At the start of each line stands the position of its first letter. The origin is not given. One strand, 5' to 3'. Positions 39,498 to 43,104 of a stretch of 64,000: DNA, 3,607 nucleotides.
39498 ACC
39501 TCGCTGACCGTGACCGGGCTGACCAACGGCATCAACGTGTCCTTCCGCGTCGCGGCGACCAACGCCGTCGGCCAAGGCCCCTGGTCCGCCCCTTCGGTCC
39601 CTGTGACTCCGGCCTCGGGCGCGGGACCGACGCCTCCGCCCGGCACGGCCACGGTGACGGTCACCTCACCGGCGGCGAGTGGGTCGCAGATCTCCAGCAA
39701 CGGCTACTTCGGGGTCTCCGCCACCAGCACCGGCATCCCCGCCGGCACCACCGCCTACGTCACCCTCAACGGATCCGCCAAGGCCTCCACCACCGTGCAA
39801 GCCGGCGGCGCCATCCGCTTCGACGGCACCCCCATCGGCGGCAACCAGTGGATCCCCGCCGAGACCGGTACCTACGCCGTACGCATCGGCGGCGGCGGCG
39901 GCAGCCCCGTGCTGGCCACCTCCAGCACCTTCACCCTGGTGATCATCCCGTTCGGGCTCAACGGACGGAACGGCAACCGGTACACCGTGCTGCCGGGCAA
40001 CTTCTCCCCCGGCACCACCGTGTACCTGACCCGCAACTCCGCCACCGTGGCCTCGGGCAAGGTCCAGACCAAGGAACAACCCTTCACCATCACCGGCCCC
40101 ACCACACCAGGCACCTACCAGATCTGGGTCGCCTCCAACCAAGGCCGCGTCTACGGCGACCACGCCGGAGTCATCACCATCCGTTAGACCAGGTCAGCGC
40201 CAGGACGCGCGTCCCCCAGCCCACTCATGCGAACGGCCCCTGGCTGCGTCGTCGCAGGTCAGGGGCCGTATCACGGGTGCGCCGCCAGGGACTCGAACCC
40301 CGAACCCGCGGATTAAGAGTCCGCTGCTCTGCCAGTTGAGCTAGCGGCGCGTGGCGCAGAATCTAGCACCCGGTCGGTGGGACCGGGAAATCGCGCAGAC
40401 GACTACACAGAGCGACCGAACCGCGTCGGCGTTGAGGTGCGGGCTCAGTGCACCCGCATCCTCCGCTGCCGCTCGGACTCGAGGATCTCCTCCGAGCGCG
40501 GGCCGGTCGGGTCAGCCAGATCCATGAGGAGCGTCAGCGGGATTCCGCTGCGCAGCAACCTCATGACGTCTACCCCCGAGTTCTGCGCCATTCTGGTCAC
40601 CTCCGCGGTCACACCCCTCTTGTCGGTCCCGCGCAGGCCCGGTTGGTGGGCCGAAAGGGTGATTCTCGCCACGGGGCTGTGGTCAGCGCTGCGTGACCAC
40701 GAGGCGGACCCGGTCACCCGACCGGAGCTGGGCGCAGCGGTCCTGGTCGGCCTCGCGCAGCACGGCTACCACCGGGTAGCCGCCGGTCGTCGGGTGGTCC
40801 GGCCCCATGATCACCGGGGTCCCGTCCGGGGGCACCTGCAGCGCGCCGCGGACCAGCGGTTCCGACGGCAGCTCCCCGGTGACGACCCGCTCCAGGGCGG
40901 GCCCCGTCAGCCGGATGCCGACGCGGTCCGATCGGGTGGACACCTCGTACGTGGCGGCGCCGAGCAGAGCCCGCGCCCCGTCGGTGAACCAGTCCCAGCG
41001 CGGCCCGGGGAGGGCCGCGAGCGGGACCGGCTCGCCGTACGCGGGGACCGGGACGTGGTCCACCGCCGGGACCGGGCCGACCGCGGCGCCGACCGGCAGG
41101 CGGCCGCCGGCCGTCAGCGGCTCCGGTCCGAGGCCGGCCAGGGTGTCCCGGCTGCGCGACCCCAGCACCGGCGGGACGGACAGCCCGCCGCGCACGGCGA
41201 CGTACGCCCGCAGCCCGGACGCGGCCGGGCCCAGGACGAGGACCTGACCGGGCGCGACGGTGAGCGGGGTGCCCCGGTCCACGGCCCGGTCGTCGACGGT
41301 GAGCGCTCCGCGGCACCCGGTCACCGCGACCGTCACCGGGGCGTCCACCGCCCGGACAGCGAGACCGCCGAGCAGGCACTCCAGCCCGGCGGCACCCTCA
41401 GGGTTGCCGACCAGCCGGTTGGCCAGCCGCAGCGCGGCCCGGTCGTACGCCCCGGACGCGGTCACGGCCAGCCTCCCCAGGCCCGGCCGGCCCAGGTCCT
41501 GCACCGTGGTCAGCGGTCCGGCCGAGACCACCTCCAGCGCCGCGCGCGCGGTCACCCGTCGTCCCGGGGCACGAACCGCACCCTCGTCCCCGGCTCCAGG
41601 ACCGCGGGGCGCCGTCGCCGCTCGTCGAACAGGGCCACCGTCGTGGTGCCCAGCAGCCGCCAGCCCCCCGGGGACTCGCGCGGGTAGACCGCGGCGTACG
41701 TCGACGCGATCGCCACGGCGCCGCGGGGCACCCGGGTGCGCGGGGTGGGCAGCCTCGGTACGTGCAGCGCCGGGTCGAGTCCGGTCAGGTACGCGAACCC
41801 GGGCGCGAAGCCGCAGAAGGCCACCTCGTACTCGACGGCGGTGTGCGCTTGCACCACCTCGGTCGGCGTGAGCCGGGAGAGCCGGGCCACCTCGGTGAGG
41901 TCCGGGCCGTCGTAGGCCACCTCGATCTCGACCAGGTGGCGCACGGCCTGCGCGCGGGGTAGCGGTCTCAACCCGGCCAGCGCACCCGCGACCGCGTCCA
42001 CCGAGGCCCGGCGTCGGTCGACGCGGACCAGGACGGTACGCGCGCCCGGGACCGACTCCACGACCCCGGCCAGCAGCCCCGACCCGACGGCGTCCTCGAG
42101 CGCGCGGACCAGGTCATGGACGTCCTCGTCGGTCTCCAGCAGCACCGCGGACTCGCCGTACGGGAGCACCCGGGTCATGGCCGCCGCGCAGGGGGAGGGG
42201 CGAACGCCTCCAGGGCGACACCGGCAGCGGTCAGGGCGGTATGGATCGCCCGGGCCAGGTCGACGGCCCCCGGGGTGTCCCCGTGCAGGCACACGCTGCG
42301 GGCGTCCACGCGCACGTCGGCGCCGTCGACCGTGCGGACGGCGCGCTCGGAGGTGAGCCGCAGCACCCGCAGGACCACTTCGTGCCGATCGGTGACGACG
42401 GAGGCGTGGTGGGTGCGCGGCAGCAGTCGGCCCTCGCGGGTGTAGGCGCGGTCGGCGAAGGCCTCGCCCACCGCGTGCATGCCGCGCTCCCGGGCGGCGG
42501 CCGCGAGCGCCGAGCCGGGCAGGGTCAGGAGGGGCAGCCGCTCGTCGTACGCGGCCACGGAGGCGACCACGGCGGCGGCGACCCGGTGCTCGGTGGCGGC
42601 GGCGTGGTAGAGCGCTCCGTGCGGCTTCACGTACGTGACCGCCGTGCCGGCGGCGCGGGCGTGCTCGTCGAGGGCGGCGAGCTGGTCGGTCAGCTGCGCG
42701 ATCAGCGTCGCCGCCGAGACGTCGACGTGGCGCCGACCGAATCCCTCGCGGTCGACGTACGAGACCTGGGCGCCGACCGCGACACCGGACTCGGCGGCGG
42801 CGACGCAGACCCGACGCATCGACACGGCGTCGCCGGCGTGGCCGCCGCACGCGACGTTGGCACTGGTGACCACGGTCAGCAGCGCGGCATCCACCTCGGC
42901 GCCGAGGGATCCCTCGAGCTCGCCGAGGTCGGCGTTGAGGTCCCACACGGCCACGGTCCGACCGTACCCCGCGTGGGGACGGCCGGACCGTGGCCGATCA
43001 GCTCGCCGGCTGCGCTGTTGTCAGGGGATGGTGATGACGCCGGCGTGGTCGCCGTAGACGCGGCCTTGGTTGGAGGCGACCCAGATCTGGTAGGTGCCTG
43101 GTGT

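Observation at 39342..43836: A ~0.8-kb inverted repeat places the same FN3 plus beta-domain C-terminal module on two unrelated secreted enzymes and brackets tRNA-Lys and pxpABC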

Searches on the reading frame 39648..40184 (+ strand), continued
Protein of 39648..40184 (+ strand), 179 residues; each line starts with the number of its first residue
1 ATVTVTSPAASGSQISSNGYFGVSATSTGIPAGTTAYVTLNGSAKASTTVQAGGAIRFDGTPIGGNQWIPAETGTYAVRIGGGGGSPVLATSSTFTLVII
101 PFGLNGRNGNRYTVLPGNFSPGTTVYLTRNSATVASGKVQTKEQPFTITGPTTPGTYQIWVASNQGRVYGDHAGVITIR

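Call 49: find_encoding_contigs(protein=P0132, flank=10000, max_places=4)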
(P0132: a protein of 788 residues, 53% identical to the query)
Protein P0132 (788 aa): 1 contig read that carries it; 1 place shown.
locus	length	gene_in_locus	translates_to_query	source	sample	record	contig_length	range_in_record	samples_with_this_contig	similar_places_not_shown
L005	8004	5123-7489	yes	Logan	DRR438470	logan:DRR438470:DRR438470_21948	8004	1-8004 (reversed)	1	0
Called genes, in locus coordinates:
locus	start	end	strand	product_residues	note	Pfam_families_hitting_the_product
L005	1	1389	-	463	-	?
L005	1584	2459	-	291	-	-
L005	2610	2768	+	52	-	-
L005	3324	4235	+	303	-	-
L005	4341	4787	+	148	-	-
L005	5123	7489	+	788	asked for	PF01833:TIG, PF07679:I-set (faint)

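Call 62: search_solved_structures(query=A2, max_evalue=1)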
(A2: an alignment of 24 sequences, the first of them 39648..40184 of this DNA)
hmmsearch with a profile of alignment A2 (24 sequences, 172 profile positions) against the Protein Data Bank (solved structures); distinct sequences matched with E-value up to 1: 4.
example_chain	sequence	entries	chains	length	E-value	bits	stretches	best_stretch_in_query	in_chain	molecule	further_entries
3qva_A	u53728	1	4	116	0.0038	20.1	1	27-113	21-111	Transthyretin-like protein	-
5xlj_A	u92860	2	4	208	0.077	15.9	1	44-157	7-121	Flagellar hook-associated protein 2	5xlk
7e52_A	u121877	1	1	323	0.4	13.5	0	20-111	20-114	Thioredoxin reductase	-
3thu_A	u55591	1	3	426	0.7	12.7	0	46-98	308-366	Mandelate racemase / muconate lactonizing enzyme family protein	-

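Call 63: search_protein_families(library=phrogs, proteins=[window:39648-40184:+], max_evalue=0.01)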
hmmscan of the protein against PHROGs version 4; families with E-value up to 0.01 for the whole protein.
window:39648-40184:+ (179 aa): 0 families

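Call 65: find_encoding_contigs(protein=P0150, flank=10000, max_places=6)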
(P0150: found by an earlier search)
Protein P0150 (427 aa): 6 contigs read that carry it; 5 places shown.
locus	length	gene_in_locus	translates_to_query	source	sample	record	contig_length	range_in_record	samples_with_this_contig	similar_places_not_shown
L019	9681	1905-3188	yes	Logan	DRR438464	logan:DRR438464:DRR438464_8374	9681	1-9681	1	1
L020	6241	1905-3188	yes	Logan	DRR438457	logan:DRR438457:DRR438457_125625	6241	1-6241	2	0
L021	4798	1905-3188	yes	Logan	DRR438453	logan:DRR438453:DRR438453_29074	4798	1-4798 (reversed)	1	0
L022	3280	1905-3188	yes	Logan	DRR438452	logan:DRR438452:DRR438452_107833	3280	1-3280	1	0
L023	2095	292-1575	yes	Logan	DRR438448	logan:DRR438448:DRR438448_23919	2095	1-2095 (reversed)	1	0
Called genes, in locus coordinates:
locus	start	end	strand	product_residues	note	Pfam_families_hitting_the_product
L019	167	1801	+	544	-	PF25059:FN3_DSCAM-DSCAML_C (faint), PF00041:fn3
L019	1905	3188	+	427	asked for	-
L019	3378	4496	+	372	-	-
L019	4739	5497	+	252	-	-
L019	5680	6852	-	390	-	PF00155:Aminotran_1_2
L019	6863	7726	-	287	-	PF01370:Epimerase, PF04321:RmlD_sub_bind, PF16363:GDP_Man_Dehyd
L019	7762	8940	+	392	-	PF02771:Acyl-CoA_dh_N, PF02770:Acyl-CoA_dh_M (weak)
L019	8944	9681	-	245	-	?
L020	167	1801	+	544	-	PF25059:FN3_DSCAM-DSCAML_C (faint), PF00041:fn3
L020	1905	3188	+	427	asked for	-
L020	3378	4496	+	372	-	-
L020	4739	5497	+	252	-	-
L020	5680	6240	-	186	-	?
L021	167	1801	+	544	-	PF25059:FN3_DSCAM-DSCAML_C (faint), PF00041:fn3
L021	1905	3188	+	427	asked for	-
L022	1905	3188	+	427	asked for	-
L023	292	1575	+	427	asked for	-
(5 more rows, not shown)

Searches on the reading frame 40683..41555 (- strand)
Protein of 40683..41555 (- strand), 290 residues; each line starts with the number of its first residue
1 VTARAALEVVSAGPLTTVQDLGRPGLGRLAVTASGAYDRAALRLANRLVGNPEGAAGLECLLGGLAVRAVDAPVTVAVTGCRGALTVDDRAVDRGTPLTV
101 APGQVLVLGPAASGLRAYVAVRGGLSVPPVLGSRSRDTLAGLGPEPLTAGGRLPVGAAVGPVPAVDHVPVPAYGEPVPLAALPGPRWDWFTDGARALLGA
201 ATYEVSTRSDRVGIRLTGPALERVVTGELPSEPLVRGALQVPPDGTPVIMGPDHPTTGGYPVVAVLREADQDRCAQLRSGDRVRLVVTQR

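Call 5: search_protein_families(library=pfam, proteins=[window:40683-41555:-], max_evalue=0.01)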
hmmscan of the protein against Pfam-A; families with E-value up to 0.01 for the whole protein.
window:40683-41555:- (290 aa): 1 family
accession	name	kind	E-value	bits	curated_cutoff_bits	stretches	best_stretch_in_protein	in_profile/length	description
PF02626.20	CT_A_B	-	9.5e-82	275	25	1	30-285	2-259/261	Carboxyltransferase domain, subdomain A and B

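Call 53: find_encoding_contigs(protein=window:40683-41555:-, flank=10000, max_places=10)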
Protein window:40683-41555:- (290 aa): 1 contig read that carries it; 1 place shown.
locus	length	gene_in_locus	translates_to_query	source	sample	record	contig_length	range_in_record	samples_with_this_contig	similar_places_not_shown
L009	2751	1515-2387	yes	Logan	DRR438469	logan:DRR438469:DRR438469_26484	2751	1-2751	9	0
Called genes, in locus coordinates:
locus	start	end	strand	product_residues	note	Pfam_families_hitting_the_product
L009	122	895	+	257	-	PF03746:LamB_YcsF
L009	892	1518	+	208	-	PF02682:CT_C_D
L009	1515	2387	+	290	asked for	PF02626:CT_A_B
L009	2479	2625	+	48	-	-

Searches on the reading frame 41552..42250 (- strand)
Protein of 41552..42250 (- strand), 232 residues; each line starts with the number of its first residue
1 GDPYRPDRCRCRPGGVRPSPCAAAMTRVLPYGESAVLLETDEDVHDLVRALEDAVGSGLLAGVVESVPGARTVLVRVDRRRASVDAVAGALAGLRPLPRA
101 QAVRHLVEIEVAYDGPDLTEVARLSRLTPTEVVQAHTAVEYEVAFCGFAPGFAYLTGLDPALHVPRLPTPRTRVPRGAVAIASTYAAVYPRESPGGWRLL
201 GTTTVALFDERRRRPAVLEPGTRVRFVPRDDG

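Call 5: search_protein_families(library=pfam, proteins=[window:41552-42250:-], max_evalue=0.01)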
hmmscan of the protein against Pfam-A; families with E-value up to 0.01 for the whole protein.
window:41552-42250:- (232 aa): 1 family
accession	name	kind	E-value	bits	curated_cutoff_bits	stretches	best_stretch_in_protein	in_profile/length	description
PF02682.21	CT_C_D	-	8e-61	205.7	22.1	1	27-218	2-202/202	Carboxyltransferase domain, subdomain C and D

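Call 54: find_encoding_contigs(protein=window:41552-42178:-, flank=10000, max_places=10)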
Protein window:41552-42178:- (208 aa): 11 contigs read that carry it; 10 places shown.
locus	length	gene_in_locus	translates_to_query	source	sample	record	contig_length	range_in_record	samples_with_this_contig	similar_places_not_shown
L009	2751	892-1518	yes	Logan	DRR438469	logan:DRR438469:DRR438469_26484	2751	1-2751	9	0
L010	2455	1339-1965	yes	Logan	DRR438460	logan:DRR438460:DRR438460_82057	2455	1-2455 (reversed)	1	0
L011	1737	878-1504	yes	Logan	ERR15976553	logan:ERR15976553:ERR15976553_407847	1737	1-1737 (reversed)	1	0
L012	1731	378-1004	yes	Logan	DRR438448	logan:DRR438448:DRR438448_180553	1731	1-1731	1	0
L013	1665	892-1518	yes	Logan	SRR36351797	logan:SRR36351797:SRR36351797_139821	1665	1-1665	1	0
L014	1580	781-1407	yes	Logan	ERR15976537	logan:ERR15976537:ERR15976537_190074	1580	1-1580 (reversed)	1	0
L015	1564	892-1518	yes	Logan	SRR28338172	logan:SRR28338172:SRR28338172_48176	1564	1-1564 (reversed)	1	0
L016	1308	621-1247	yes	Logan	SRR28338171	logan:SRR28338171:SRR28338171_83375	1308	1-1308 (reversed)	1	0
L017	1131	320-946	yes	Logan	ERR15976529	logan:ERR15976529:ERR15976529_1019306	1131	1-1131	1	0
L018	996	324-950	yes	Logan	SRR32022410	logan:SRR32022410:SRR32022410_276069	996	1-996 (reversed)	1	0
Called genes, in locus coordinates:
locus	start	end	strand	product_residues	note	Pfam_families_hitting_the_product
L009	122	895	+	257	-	PF03746:LamB_YcsF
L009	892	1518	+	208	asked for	PF02682:CT_C_D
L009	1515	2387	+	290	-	PF02626:CT_A_B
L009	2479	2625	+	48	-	-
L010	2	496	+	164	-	?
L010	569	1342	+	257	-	PF03746:LamB_YcsF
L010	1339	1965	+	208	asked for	PF02682:CT_C_D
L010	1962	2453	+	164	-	?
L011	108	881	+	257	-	PF03746:LamB_YcsF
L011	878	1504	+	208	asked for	PF02682:CT_C_D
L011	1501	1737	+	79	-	?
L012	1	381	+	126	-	?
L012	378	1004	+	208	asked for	PF02682:CT_C_D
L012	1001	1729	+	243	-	?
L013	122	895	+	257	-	PF03746:LamB_YcsF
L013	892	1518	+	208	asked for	PF02682:CT_C_D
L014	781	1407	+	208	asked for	PF02682:CT_C_D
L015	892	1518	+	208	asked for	PF02682:CT_C_D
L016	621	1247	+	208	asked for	PF02682:CT_C_D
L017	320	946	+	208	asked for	PF02682:CT_C_D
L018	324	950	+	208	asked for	PF02682:CT_C_D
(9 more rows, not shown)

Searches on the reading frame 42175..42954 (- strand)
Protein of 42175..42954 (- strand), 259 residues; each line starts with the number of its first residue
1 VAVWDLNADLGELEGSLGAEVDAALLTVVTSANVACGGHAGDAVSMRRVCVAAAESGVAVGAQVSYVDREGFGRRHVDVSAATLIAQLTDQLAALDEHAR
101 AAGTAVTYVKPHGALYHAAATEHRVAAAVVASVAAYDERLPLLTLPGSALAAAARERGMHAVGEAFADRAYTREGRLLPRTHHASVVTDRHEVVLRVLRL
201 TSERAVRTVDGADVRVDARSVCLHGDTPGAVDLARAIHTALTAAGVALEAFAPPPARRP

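Call 5: search_protein_families(library=pfam, proteins=[window:42175-42954:-], max_evalue=0.01)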
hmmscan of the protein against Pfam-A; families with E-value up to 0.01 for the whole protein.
window:42175-42954:- (259 aa): 1 family
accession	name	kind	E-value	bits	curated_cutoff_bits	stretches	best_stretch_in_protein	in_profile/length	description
PF03746.21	LamB_YcsF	-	2.6e-83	279.8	22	1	5-241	2-238/239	LamB/YcsF family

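Call 51: find_encoding_contigs(protein=window:42175-42954:-, flank=10000, max_places=10)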
Protein window:42175-42954:- (259 aa): no gene with exactly this product is on record in the collection.
